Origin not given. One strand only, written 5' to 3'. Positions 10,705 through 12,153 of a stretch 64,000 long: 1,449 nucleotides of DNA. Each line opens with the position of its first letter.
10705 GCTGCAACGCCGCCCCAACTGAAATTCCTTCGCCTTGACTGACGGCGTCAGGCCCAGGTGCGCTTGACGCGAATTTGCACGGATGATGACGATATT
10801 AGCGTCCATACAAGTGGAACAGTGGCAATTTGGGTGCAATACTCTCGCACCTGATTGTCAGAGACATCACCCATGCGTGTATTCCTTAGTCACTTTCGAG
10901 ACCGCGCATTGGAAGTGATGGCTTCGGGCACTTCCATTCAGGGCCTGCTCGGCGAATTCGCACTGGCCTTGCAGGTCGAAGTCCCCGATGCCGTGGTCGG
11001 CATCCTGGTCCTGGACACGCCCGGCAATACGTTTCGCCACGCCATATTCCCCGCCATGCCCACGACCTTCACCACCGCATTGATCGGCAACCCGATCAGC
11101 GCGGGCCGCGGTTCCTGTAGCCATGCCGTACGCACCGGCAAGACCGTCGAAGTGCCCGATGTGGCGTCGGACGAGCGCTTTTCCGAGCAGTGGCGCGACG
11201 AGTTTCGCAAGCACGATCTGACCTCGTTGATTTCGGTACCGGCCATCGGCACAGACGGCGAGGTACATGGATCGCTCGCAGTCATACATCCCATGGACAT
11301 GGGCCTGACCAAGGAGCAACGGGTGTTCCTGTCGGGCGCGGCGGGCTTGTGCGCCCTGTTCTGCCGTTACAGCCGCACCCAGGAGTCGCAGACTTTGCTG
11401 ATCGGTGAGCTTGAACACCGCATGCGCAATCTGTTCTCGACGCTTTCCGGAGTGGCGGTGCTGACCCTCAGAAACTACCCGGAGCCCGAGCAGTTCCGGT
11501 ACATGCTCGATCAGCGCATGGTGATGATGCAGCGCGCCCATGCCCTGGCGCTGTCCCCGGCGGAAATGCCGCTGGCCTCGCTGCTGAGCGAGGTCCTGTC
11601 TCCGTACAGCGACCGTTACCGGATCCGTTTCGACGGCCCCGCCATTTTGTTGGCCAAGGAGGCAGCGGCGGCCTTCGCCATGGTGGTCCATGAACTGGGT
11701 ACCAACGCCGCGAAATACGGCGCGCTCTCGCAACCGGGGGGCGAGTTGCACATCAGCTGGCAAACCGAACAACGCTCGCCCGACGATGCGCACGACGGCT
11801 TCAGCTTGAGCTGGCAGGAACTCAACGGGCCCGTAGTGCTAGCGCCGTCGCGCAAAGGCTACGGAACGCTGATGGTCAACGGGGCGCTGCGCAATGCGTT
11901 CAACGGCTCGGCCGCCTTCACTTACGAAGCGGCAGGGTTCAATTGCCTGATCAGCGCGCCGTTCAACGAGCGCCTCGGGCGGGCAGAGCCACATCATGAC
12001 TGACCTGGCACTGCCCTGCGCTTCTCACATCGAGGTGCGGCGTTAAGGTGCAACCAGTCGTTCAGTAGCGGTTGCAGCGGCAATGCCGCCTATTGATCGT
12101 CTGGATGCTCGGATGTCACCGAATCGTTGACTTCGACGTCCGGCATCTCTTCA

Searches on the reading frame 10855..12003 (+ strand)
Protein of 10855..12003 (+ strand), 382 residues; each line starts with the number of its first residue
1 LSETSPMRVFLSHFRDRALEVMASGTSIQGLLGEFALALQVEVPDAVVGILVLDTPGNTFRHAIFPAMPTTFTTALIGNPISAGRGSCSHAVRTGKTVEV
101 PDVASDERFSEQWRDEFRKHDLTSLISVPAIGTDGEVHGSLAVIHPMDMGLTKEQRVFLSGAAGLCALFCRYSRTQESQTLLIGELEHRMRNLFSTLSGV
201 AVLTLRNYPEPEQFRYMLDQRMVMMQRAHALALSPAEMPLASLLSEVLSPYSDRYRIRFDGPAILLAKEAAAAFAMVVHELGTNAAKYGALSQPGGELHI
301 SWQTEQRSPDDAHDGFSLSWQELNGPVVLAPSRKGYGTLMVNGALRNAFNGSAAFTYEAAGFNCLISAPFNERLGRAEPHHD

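Call 50: search_protein_families(library=pfam, proteins=[window:10855-12003:+], max_evalue=0.01)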
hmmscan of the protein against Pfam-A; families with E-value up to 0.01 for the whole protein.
window:10855-12003:+ (382 aa): 3 families
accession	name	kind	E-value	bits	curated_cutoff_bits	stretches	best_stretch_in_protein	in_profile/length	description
PF01590.32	GAF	-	1.1e-11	45.9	22.4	1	77-167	45-130/133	GAF domain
PF13185.12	GAF_2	-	4.1e-11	43.7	28.6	1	32-168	8-133/136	GAF domain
PF07536.20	HWE_HK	-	9.8e-11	42.7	22.8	1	185-262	1-82/83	HWE histidine kinase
